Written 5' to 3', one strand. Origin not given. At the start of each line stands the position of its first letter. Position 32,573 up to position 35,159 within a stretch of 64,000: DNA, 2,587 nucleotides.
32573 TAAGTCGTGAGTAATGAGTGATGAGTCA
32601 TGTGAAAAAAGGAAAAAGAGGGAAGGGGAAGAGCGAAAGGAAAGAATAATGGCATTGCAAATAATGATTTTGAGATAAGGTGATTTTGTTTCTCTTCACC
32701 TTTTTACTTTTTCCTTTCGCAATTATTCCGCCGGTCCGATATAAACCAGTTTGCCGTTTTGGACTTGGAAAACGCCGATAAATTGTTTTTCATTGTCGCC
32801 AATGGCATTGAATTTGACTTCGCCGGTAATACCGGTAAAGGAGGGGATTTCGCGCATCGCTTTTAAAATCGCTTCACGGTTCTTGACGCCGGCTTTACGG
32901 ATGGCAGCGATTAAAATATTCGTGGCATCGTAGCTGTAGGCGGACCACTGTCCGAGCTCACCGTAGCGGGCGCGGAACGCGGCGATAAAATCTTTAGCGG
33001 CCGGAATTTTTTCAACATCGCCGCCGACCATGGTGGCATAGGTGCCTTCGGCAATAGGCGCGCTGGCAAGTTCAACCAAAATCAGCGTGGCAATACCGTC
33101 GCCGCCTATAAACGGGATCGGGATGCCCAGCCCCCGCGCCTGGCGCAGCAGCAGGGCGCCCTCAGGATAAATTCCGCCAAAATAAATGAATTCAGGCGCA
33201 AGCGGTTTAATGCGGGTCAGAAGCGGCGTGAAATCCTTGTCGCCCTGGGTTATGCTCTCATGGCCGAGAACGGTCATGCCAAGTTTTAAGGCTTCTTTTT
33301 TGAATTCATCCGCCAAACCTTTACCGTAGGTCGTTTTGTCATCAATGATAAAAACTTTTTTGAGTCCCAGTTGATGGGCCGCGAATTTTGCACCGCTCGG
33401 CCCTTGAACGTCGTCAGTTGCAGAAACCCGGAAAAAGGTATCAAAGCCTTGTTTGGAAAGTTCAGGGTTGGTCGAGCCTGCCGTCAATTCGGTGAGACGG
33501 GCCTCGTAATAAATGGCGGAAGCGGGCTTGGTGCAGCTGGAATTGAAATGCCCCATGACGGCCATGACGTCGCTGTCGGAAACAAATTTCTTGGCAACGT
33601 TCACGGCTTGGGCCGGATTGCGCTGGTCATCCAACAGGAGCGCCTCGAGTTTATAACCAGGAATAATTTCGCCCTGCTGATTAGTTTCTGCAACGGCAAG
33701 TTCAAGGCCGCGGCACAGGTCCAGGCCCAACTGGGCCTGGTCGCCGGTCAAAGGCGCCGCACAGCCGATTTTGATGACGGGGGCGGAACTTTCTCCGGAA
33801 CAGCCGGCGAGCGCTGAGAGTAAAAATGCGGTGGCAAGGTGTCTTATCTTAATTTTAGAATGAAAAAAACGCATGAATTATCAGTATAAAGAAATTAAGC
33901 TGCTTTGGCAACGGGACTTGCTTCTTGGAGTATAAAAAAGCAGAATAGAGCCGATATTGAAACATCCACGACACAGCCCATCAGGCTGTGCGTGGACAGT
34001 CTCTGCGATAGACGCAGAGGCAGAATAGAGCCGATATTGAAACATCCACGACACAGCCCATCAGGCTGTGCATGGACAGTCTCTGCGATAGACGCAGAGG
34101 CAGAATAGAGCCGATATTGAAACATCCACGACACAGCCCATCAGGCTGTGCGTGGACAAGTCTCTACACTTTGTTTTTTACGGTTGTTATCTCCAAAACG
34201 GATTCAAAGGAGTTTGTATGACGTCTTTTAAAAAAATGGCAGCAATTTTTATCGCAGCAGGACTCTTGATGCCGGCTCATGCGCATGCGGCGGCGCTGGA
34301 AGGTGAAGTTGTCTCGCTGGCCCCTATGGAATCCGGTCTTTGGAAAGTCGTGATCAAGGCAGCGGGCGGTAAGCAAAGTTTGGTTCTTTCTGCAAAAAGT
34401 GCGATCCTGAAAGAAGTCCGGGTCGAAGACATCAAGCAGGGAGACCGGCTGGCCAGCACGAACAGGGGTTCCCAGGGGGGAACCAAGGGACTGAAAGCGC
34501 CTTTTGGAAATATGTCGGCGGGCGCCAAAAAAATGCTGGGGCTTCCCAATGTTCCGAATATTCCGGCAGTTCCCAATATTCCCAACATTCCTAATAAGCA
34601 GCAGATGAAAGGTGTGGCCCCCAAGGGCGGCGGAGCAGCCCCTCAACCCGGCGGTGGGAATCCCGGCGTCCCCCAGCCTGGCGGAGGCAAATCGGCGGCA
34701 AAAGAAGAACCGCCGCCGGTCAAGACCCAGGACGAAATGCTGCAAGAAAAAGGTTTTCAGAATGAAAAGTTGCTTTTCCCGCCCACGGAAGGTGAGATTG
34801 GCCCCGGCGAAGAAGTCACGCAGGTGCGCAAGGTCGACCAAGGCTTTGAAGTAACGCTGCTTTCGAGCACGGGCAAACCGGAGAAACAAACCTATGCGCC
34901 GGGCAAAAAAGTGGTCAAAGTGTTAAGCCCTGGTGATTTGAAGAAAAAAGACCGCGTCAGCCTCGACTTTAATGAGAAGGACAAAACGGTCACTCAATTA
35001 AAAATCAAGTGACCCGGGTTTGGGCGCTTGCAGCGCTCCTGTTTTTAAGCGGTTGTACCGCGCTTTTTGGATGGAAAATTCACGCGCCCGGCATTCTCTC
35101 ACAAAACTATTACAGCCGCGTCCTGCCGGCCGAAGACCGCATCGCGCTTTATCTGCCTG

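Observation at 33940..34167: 80-bp tandem repeat array with two hairpins per unit in the divergent liv-operon promoter region (not CRISPR)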

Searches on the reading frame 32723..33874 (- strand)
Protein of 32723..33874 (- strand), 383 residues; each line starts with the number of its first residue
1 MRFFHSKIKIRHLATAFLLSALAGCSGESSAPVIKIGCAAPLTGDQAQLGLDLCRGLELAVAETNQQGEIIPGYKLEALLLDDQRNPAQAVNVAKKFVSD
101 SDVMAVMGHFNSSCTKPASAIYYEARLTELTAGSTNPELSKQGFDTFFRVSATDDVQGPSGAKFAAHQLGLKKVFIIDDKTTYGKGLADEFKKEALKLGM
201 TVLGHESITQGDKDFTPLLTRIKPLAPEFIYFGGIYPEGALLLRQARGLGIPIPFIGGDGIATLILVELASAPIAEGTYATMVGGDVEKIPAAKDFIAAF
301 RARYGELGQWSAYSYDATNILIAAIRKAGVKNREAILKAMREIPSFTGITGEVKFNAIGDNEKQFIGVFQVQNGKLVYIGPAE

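Call 11: find_encoding_contigs(protein=window:32723-33874:-, flank=3000, max_places=10)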
Protein window:32723-33874:- (383 aa): 2 contigs read that carry it; 2 places shown.
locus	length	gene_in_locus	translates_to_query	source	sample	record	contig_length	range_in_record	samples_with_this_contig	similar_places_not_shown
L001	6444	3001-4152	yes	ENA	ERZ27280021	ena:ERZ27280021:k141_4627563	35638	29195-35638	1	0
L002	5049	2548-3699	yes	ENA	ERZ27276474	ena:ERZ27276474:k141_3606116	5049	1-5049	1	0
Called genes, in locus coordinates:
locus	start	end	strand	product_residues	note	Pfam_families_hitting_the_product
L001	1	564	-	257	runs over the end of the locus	PF14686:fn3_3 (weak), PF09430:EMC7_beta-sandw (faint), PF13620:CarboxypepD_reg (weak)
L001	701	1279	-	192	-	-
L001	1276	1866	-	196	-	-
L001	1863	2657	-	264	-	-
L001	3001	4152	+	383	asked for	PF13433:Peripla_BP_5, PF13458:Peripla_BP_6, PF01094:ANF_receptor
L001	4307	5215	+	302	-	PF02653:BPD_transp_2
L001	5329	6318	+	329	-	PF02653:BPD_transp_2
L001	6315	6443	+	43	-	?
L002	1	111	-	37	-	?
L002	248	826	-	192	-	-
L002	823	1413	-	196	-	-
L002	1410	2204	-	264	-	-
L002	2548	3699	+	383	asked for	PF13433:Peripla_BP_5, PF13458:Peripla_BP_6, PF01094:ANF_receptor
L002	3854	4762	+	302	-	PF02653:BPD_transp_2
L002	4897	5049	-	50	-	?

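Call 28: list_cluster_members(proteins=[P0001, window:32723-33874:-])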
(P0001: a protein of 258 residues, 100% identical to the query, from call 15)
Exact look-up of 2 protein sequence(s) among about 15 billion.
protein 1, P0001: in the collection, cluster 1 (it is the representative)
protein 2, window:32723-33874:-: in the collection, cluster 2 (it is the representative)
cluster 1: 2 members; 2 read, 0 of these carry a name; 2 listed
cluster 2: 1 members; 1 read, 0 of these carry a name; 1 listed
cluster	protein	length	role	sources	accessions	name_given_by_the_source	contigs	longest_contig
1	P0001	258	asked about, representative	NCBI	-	-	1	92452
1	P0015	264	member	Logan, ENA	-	-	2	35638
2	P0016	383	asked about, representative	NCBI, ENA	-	-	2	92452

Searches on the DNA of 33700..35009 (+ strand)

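Call 5: search_rna_families(source=window, start=33700, end=34400, threshold=evalue, max_evalue=10, show_alignments=3)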
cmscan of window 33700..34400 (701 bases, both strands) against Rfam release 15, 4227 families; matches with E-value up to 10: 6.
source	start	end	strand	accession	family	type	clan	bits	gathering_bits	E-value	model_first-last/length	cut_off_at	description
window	34043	34102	+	RF00119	C0299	Gene; sRNA;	-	20.2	40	0.29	1-79/79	no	C0299 RNA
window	33821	34029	+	RF02842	RefA1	Gene; sRNA;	-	17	94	0.38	1-222/222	no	Enterococcus sRNA A1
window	33997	34107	+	RF00553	SCARNA1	Gene; snRNA; snoRNA; scaRNA;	-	15.7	45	8.2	1-166/166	no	Small Cajal body specific RNA 1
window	33702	33750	-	RF01546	TB6Cs1H1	Gene; snRNA; snoRNA; HACA-box;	-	15.5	40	2.1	1-66/66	no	Trypanosomatid snoRNA TB6Cs1H1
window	33819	33906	+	RF00279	SNORD45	Gene; snRNA; snoRNA; CD-box;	-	15.5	42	6.3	1-72/72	no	Small nucleolar RNA SNORD45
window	33928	33984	-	RF02108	DLEU2_4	Gene; lncRNA;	-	12.7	40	9.6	1-58/58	no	Deleted in lymphocytic leukemia 2 conserved region 4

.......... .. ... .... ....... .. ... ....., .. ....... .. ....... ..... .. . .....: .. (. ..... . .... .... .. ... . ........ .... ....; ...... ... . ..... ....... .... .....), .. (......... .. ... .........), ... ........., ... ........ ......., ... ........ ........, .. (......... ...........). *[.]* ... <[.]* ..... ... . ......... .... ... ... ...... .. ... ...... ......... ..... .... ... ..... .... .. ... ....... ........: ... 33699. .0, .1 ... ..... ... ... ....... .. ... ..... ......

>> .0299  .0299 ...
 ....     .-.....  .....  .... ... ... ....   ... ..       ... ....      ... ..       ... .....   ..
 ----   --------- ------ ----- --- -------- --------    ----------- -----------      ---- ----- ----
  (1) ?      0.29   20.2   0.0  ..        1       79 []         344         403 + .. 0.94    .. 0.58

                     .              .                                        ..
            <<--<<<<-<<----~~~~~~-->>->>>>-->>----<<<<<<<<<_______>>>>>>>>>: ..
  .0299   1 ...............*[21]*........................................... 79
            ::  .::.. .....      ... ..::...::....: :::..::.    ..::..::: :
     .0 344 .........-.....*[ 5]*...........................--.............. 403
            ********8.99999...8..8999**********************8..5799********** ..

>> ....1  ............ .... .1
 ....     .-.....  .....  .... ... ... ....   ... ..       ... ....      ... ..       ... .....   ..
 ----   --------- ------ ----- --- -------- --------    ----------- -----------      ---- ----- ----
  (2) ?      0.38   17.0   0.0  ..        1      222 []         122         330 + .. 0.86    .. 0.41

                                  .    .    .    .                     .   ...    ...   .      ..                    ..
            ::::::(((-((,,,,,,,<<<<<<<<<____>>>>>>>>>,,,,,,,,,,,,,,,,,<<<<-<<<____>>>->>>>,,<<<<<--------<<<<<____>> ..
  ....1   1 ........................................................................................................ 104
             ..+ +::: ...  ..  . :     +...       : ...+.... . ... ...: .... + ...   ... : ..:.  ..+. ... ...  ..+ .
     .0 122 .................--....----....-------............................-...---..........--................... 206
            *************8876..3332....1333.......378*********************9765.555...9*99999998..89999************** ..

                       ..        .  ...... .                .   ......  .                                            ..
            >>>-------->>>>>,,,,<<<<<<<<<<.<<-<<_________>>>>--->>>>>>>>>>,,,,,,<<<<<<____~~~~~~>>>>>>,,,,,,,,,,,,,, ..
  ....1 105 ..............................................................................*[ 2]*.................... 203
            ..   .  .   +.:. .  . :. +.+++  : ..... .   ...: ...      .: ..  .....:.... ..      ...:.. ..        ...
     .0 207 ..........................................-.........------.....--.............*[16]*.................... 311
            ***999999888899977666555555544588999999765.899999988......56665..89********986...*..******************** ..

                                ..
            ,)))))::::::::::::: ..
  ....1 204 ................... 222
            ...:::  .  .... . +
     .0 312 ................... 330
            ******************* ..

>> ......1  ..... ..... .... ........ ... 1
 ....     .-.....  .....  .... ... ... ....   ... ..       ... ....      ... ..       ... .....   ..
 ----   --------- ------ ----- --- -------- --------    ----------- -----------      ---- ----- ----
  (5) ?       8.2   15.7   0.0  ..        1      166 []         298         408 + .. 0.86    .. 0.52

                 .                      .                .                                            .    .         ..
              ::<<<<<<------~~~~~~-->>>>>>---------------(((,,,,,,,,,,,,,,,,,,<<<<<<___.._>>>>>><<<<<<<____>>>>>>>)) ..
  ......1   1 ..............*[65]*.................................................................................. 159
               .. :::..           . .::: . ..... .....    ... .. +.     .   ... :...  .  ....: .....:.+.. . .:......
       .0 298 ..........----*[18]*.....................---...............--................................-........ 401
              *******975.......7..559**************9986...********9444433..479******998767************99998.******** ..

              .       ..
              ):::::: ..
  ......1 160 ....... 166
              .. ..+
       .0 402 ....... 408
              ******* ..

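Call 47: search_rna_families(sources=[L004, L007, L013, L015, L037, L038], threshold=gathering)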
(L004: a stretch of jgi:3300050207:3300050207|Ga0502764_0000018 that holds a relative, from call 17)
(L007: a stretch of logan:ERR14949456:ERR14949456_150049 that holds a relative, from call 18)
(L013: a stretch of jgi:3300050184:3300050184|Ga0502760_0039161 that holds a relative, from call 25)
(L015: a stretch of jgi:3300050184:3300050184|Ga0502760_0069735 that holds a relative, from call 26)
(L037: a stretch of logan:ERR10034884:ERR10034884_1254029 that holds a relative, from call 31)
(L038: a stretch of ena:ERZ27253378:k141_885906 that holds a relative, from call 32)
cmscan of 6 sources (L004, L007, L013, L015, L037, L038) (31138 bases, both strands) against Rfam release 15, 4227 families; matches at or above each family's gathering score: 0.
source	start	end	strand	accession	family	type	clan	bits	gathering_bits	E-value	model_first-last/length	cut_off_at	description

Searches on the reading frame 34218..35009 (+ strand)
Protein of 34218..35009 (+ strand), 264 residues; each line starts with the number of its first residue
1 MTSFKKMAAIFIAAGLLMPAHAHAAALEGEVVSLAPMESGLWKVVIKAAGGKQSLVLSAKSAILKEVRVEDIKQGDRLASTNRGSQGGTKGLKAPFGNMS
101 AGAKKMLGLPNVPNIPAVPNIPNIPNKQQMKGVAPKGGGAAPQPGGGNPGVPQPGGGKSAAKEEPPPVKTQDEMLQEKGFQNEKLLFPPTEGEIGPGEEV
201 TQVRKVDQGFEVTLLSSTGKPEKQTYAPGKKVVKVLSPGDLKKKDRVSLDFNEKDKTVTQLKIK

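Call 15: find_homologous_proteins(query=window:34218-35009:+)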
Query window:34218-35009:+ (264 aa): 14 proteins with E <= 0.001 among 934 candidates.
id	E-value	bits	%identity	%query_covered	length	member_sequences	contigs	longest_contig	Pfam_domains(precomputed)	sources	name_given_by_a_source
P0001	5.9e-160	549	100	98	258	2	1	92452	-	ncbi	-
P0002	3.7e-84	300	60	98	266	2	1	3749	-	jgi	-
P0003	4.8e-83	297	58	99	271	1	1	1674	-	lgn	-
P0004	9.2e-79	283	55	99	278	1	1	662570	-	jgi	-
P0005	2.1e-76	275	52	99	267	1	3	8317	-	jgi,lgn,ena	-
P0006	3.8e-76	274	54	99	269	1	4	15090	-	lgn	-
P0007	7.3e-75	270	56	99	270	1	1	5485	-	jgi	-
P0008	1.1e-74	269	52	99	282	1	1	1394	-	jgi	jgi:hypothetical protein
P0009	1.6e-73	265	51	99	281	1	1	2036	-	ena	-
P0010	1.3e-72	262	52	99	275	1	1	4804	-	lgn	-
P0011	5.0e-58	215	47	100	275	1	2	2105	-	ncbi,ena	-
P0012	1.1e-18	86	32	76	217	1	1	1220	-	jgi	-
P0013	2.2e-14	72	29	63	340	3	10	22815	-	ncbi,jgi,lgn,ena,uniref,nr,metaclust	ncbi:MAG: hypothetical protein A3G33_01200 [Omnitrophica bacterium RIFCSPLOWO2_12_FULL_44_17]|uniref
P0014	1.8e-6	46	78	14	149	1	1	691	-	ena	-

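Call 16: find_encoding_contigs(protein=P0001, flank=10000, max_places=4)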
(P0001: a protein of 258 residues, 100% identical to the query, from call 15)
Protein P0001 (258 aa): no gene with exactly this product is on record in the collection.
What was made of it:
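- Tried and rejected: Exact look-up of the NCBI protein P0001: not on record (call 16).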

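Call 17: find_encoding_contigs(protein=P0004, flank=6000, max_places=4)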
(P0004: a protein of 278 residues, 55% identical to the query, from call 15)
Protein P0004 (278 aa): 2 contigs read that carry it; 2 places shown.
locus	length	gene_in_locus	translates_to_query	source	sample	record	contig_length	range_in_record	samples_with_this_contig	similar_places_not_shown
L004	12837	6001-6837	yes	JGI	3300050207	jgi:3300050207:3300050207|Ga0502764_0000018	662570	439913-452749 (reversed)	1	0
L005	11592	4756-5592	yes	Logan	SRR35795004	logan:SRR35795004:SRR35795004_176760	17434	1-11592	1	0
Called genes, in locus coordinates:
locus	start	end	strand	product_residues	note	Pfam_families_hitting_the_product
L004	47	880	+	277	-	PF05552:MS_channel_1st_1 (weak), PF00924:MS_channel_2nd, PF21082:MS_channel_3rd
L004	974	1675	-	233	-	PF00005:ABC_tran, PF13304:AAA_21 (weak)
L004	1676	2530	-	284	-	PF13476:AAA_23 (weak), PF00005:ABC_tran, PF13304:AAA_21 (weak), PF12399:BCA_ABC_TP_C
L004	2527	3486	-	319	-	PF02653:BPD_transp_2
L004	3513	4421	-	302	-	PF02653:BPD_transp_2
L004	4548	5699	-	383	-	PF13433:Peripla_BP_5, PF13458:Peripla_BP_6, PF01094:ANF_receptor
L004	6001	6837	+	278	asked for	-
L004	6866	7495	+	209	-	-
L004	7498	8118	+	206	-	-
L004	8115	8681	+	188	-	-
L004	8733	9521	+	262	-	PF13620:CarboxypepD_reg (weak)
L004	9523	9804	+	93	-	PF04945:YHS, PF24273:TRASH_HVO_1752_C (weak)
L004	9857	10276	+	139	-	PF09990:DUF2231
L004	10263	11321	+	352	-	PF03773:ArsP_1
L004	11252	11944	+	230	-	PF04011:LemA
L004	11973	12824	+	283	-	PF04536:TPM_phosphatase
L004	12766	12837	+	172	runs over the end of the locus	PF04536:TPM_phosphatase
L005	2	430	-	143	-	?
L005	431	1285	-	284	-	PF13476:AAA_23 (weak), PF00005:ABC_tran, PF13304:AAA_21 (weak), PF12399:BCA_ABC_TP_C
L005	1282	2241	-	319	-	PF02653:BPD_transp_2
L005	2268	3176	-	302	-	PF02653:BPD_transp_2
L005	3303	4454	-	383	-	PF13433:Peripla_BP_5, PF13458:Peripla_BP_6, PF01094:ANF_receptor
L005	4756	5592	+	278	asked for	-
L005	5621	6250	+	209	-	-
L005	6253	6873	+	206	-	-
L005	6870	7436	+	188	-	-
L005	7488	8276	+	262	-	PF13620:CarboxypepD_reg (weak)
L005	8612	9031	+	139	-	PF09990:DUF2231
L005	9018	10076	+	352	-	PF03773:ArsP_1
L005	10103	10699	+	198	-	PF04011:LemA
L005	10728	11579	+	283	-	PF04536:TPM_phosphatase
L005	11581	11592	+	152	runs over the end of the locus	PF04536:TPM_phosphatase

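Call 18: find_encoding_contigs(protein=P0006, flank=6000, max_places=4)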
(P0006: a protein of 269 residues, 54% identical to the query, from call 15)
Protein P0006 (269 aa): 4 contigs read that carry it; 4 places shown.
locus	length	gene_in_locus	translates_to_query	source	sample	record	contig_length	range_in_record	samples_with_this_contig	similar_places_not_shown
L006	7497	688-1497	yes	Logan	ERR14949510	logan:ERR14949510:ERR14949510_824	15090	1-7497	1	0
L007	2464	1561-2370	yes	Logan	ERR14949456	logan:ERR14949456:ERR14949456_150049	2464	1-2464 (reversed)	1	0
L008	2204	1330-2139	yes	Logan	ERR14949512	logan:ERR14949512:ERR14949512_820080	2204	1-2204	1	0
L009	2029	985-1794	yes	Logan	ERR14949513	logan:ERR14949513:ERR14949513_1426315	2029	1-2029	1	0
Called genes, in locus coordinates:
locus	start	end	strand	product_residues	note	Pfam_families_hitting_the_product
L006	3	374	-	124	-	?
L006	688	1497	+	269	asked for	-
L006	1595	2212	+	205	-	-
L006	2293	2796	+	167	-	-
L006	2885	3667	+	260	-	PF13620:CarboxypepD_reg (faint)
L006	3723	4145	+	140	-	-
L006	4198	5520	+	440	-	PF02321:OEP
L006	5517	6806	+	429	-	PF19335:HMBD, PF25954:Beta-barrel_RND_2, PF25944:Beta-barrel_RND, PF25975:CzcB_C (weak)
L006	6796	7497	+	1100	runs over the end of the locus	PF00873:ACR_tran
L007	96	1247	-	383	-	PF13433:Peripla_BP_5, PF13458:Peripla_BP_6, PF01094:ANF_receptor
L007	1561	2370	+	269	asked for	-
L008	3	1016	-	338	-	?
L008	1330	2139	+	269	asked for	-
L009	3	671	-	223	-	?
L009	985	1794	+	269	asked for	-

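Call 24: find_encoding_contigs(protein=P0005, flank=3000, max_places=3)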
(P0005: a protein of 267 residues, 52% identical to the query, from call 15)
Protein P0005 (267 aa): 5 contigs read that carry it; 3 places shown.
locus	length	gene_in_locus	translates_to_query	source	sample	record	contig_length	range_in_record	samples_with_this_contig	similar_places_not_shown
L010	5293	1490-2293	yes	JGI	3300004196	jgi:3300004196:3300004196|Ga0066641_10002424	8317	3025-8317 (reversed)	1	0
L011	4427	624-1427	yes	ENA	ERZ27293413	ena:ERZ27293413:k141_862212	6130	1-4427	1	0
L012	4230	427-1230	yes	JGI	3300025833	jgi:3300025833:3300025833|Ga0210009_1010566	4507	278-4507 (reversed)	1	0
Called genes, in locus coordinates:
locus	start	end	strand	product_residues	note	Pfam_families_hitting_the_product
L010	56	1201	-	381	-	PF13433:Peripla_BP_5, PF13458:Peripla_BP_6, PF01094:ANF_receptor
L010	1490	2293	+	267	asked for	-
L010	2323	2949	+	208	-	-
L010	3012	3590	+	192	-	-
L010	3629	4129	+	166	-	-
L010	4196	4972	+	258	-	PF13620:CarboxypepD_reg (faint)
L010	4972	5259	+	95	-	PF04945:YHS (weak), PF24273:TRASH_HVO_1752_C (weak)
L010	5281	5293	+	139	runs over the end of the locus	-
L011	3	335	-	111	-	?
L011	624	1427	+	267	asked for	-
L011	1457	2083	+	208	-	-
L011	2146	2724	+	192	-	-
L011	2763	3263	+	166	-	-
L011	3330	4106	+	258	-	PF13620:CarboxypepD_reg (faint)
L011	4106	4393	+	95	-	PF04945:YHS (weak), PF24273:TRASH_HVO_1752_C (weak)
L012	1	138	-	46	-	?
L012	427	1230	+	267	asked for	-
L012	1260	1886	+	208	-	-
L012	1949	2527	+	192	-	-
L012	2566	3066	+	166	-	-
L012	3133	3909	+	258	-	PF13620:CarboxypepD_reg (faint)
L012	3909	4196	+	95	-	PF04945:YHS (weak), PF24273:TRASH_HVO_1752_C (weak)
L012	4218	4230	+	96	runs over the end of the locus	?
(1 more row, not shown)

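Call 25: find_encoding_contigs(protein=P0007, flank=3000, max_places=3)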
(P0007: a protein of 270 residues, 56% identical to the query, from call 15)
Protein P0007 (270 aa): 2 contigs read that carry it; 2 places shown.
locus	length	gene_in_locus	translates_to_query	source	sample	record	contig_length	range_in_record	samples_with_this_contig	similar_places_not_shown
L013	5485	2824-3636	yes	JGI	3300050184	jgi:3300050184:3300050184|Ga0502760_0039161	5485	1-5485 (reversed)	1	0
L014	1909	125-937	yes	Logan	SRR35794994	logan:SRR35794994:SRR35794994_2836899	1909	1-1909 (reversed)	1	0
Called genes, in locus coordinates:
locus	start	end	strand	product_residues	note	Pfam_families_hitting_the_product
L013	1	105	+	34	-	?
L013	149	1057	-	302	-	PF02653:BPD_transp_2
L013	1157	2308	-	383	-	PF13433:Peripla_BP_5, PF13458:Peripla_BP_6, PF01094:ANF_receptor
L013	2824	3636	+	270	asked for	-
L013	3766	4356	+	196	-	-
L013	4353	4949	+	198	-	-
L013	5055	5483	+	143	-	?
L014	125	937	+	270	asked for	-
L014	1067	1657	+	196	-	-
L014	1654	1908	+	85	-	?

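Call 26: find_encoding_contigs(protein=P0002, flank=3000, max_places=3)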
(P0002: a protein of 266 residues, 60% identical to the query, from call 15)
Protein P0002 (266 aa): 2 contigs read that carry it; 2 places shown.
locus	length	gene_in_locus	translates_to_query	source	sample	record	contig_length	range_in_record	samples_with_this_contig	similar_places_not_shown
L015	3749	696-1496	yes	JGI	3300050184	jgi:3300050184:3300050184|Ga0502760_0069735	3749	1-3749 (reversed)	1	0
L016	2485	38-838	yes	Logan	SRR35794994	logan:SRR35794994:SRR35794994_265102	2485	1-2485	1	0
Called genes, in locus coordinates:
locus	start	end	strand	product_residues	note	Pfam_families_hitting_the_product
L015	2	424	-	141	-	?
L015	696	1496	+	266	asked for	-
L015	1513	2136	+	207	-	-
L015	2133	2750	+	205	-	-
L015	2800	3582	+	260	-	PF09430:EMC7_beta-sandw (weak), PF13620:CarboxypepD_reg (weak), PF13715:CarbopepD_reg_2 (weak)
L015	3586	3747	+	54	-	?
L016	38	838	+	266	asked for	-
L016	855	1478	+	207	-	-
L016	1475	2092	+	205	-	-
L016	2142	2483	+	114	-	?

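Call 31: find_encoding_contigs(protein=P0010, flank=3000, max_places=2)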
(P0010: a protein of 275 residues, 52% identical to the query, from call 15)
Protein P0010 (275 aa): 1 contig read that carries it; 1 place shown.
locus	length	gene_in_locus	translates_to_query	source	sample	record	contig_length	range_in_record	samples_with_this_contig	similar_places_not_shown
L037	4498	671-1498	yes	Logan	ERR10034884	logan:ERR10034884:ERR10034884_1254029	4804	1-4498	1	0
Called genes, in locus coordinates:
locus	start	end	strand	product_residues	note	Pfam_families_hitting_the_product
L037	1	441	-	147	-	?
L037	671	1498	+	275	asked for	-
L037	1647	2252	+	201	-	-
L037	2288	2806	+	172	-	-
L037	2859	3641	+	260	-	PF13620:CarboxypepD_reg (weak)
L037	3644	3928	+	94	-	PF04945:YHS, PF24273:TRASH_HVO_1752_C (weak)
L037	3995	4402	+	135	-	PF09990:DUF2231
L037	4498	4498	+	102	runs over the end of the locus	?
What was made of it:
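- Orthologous loci L004/L005, L006-L009, L010-L012, L013, L015 and L037 show the same divergent livK/264-aa gene pair (calls 17, 18, 24-26, 31).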

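Call 32: find_encoding_contigs(protein=P0011, flank=3000, max_places=2)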
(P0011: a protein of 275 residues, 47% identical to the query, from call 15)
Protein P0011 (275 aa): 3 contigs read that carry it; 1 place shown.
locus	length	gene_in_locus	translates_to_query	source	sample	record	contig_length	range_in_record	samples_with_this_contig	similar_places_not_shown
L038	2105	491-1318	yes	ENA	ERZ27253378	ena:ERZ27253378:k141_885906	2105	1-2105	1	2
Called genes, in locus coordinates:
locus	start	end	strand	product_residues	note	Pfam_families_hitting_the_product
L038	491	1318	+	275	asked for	-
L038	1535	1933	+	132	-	-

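Call 33: find_encoding_contigs(protein=P0009, flank=3000, max_places=2)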
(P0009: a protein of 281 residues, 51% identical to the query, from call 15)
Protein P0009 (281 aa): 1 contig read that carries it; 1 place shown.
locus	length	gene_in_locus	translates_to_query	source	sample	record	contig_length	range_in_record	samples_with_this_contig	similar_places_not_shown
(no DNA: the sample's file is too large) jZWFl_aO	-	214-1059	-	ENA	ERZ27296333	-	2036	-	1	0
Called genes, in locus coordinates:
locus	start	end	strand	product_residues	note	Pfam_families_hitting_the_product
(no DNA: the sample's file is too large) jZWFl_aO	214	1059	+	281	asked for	-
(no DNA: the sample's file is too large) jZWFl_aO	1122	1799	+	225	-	-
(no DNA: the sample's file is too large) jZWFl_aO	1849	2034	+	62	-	?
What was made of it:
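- Tried and rejected: P0009's contig had no DNA available (call 33).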

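Call 39: search_protein_families(library=pfam, proteins=[window:34218-35009:+], max_evalue=0.01)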
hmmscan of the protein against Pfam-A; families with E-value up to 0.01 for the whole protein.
window:34218-35009:+ (264 aa): 0 families

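Call 40: find_encoding_contigs(protein=P0015, flank=2000, max_places=10)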
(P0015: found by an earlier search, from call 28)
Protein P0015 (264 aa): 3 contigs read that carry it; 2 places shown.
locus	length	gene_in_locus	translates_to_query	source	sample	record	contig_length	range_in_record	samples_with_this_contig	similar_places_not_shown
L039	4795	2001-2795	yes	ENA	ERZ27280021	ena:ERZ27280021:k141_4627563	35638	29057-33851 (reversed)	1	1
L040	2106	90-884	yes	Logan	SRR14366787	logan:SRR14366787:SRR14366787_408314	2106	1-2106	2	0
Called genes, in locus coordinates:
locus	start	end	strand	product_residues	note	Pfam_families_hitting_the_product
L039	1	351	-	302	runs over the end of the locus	PF02653:BPD_transp_2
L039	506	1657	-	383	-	PF13433:Peripla_BP_5, PF13458:Peripla_BP_6, PF01094:ANF_receptor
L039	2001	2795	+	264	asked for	-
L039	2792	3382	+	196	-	-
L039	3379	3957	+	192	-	-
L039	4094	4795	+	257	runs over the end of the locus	PF14686:fn3_3 (weak), PF09430:EMC7_beta-sandw (faint), PF13620:CarboxypepD_reg (weak)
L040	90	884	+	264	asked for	-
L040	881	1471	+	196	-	-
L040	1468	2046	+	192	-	-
